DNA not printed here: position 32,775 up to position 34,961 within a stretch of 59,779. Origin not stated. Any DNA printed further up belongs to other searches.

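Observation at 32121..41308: KdsB-like cytidylyltransferase block with unusual redox and hydrolase partners and two unknown large transferase-like proteins around an ABC exporter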

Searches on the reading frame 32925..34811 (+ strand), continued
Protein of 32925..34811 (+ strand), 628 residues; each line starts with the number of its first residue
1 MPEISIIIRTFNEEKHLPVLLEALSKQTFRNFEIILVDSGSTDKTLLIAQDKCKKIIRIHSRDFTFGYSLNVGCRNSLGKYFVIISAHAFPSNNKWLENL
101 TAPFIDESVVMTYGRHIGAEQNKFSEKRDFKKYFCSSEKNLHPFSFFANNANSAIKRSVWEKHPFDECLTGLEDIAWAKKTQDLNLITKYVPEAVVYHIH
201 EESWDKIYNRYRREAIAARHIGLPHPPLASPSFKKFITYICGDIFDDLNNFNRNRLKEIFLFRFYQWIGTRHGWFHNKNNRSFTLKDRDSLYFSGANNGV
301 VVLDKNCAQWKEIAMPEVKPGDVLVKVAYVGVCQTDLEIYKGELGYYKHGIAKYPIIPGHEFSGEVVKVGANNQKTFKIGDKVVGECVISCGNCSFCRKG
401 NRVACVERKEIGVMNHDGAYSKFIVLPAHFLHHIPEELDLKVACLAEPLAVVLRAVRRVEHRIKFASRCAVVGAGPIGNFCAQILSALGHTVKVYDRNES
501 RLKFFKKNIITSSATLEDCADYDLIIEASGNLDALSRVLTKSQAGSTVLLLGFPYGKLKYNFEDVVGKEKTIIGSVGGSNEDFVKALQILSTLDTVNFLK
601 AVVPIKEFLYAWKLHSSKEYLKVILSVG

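Call 101: get_annotated_region(hit=H2, flank=12000)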
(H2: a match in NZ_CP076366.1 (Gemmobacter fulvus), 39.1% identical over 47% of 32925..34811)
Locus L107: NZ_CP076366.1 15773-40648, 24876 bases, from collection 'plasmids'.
description: Gemmobacter fulvus strain con5 plasmid p5, complete sequence
organism: Gemmobacter fulvus (NCBI taxid 2840474)
taxonomy: Bacteria; Pseudomonadota; Alphaproteobacteria; Rhodobacterales; Paracoccaceae; Gemmobacter; Gemmobacter fulvus
host: -; source: cell culture,Anabaena culture; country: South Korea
typing (MOB-suite, as given by PLSDB): non-mobilizable; replicon rep_cluster_252
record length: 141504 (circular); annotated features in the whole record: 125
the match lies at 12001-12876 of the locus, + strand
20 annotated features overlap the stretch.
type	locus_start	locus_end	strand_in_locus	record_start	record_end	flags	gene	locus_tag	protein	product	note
CDS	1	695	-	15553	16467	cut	-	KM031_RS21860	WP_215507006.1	DUF692 domain-containing protein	-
CDS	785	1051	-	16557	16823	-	-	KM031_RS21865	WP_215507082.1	DUF2282 domain-containing protein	-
CDS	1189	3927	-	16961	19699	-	-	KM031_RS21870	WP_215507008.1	hypothetical protein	-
CDS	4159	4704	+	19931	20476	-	-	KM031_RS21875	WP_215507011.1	sigma-70 family RNA polymerase sigma factor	GO:0006352 - DNA-templated transcription initiation [Evidence IEA]; GO:0006355 - regulation of DNA-templated ...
CDS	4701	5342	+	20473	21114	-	-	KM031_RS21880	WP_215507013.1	DUF1109 domain-containing protein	-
CDS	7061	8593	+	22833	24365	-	-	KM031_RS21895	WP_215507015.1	hypothetical protein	-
CDS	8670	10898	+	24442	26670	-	-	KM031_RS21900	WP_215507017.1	hypothetical protein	-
CDS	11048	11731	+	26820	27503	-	-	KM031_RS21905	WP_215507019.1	6-hydroxymethylpterin diphosphokinase MptE-like protein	-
CDS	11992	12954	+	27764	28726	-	-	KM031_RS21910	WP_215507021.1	glycosyltransferase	-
CDS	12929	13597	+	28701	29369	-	-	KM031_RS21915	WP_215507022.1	acylneuraminate cytidylyltransferase family protein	-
CDS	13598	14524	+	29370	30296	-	-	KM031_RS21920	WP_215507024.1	NAD(P)-dependent oxidoreductase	-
CDS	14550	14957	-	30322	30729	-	-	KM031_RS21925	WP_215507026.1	hypothetical protein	-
CDS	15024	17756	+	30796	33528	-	-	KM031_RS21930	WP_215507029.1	6-hydroxymethylpterin diphosphokinase MptE-like protein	-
CDS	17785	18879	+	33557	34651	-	gmd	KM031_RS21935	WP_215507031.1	GDP-mannose 4,6-dehydratase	GO:0000271 - polysaccharide biosynthetic process [Evidence IEA]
CDS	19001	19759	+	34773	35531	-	-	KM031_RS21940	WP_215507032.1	sulfotransferase domain-containing protein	-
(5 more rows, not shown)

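Call 102: get_annotated_region(hit=H3, flank=10000)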
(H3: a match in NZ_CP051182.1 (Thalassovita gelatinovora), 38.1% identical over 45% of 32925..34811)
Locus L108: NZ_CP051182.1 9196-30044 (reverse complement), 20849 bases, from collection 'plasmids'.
description: Thalassovita gelatinovora strain NEB572 plasmid pAge77, complete sequence
organism: Thalassovita gelatinovora (NCBI taxid 53501)
taxonomy: Bacteria; Pseudomonadota; Alphaproteobacteria; Rhodobacterales; Roseobacteraceae; Thalassovita; Thalassovita gelatinovora
host: -; source: cell culture,IAM12617; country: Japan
typing (MOB-suite, as given by PLSDB): non-mobilizable; replicon rep_cluster_252
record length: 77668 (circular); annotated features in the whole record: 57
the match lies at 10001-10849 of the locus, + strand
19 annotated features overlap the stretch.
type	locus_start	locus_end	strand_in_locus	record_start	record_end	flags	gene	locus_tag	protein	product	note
CDS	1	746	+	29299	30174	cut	rfbA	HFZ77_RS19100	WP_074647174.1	glucose-1-phosphate thymidylyltransferase RfbA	GO:0019305 - dTDP-rhamnose biosynthetic process [Evidence IEA]; GO:0009243 - O antigen biosynthetic process [Evidence ...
CDS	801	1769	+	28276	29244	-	-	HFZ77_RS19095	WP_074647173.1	KpsF/GutQ family sugar-phosphate isomerase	GO:0005975 - carbohydrate metabolic process [Evidence IEA]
CDS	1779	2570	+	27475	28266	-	-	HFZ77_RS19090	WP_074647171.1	manno-octulosonate cytidylyltransferase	GO:0009103 - lipopolysaccharide biosynthetic process [Evidence IEA]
CDS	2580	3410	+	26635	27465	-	kdsA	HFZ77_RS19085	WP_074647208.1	3-deoxy-8-phosphooctulonate synthase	GO:0009058 - biosynthetic process [Evidence IEA]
CDS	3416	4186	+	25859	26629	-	-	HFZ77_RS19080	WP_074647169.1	SDR family oxidoreductase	-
CDS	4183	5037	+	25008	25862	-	-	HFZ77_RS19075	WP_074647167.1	SMP-30/gluconolactonase/LRE family protein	-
CDS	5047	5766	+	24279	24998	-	-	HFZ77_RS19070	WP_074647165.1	6-hydroxymethylpterin diphosphokinase MptE-like protein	-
CDS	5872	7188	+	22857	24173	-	-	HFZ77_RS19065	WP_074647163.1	hypothetical protein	-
CDS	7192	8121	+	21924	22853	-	-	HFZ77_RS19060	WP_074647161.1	hypothetical protein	-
CDS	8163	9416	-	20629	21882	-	-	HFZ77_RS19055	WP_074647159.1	hypothetical protein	-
CDS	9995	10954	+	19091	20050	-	-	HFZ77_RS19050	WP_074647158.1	glycosyltransferase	-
CDS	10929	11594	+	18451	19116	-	-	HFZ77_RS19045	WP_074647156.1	acylneuraminate cytidylyltransferase family protein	-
CDS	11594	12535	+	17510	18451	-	-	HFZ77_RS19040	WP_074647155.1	phosphoglycerate dehydrogenase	-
CDS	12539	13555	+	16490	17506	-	galE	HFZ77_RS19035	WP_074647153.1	UDP-glucose 4-epimerase GalE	GO:0006012 - galactose metabolic process [Evidence IEA]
CDS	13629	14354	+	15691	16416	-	-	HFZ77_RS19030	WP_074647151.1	6-hydroxymethylpterin diphosphokinase MptE-like protein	-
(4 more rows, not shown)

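Call 103: get_annotated_region(hit=H4, flank=10000)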
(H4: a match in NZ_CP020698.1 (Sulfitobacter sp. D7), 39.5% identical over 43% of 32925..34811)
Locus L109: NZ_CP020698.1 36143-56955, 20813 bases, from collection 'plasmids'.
description: Sulfitobacter sp. D7 plasmid p4SUD7, complete sequence
organism: Sulfitobacter sp. D7 (NCBI taxid 1968541)
taxonomy: Bacteria; Pseudomonadota; Alphaproteobacteria; Rhodobacterales; Roseobacteraceae; Sulfitobacter; Sulfitobacter sp. D7
host: -; source: calanoid copepod; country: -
typing (MOB-suite, as given by PLSDB): non-mobilizable; replicon rep_cluster_579
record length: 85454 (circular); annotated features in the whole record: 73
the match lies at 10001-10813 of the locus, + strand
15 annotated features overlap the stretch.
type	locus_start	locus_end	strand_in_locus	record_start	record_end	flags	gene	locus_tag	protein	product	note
CDS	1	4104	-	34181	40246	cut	-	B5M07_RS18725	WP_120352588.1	glycosyltransferase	-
CDS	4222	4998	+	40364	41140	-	-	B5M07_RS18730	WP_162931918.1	hypothetical protein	-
CDS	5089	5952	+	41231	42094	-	-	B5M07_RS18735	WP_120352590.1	SMP-30/gluconolactonase/LRE family protein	-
CDS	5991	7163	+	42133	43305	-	-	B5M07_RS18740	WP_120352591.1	hypothetical protein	-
CDS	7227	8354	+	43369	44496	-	-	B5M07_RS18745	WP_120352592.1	hypothetical protein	-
CDS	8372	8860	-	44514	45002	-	-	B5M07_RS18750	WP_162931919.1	hypothetical protein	-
CDS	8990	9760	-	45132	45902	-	-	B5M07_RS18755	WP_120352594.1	SDR family oxidoreductase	-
CDS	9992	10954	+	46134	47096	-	-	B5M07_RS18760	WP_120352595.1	glycosyltransferase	-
CDS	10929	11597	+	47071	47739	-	-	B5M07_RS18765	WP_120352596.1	acylneuraminate cytidylyltransferase family protein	-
CDS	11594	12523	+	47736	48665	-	-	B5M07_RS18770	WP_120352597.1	NAD(P)-dependent oxidoreductase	-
CDS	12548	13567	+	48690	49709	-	galE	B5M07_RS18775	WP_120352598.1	UDP-glucose 4-epimerase GalE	GO:0006012 - galactose metabolic process [Evidence IEA]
CDS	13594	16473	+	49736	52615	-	-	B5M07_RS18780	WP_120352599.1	6-hydroxymethylpterin diphosphokinase MptE-like protein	-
CDS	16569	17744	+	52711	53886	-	-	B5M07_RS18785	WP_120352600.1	hypothetical protein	-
CDS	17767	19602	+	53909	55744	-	-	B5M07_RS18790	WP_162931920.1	class I SAM-dependent methyltransferase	-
CDS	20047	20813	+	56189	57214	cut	-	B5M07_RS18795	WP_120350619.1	IS110 family transposase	-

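Call 104: get_annotated_region(hit=H1, flank=10000)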
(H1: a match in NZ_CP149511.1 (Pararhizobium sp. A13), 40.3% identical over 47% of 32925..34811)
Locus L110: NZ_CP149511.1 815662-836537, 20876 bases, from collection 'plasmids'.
description: Pararhizobium sp. A13 plasmid pPspA13b, complete sequence
organism: Pararhizobium sp. A13 (NCBI taxid 3133975)
taxonomy: Bacteria; Pseudomonadota; Alphaproteobacteria; Hyphomicrobiales; Rhizobiaceae; Pararhizobium; Pararhizobium sp. A13
host: -; source: Aeschynomene indica,cell culture,root-nodule; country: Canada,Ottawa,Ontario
typing (MOB-suite, as given by PLSDB): non-mobilizable; mating-pair formation MPF_T
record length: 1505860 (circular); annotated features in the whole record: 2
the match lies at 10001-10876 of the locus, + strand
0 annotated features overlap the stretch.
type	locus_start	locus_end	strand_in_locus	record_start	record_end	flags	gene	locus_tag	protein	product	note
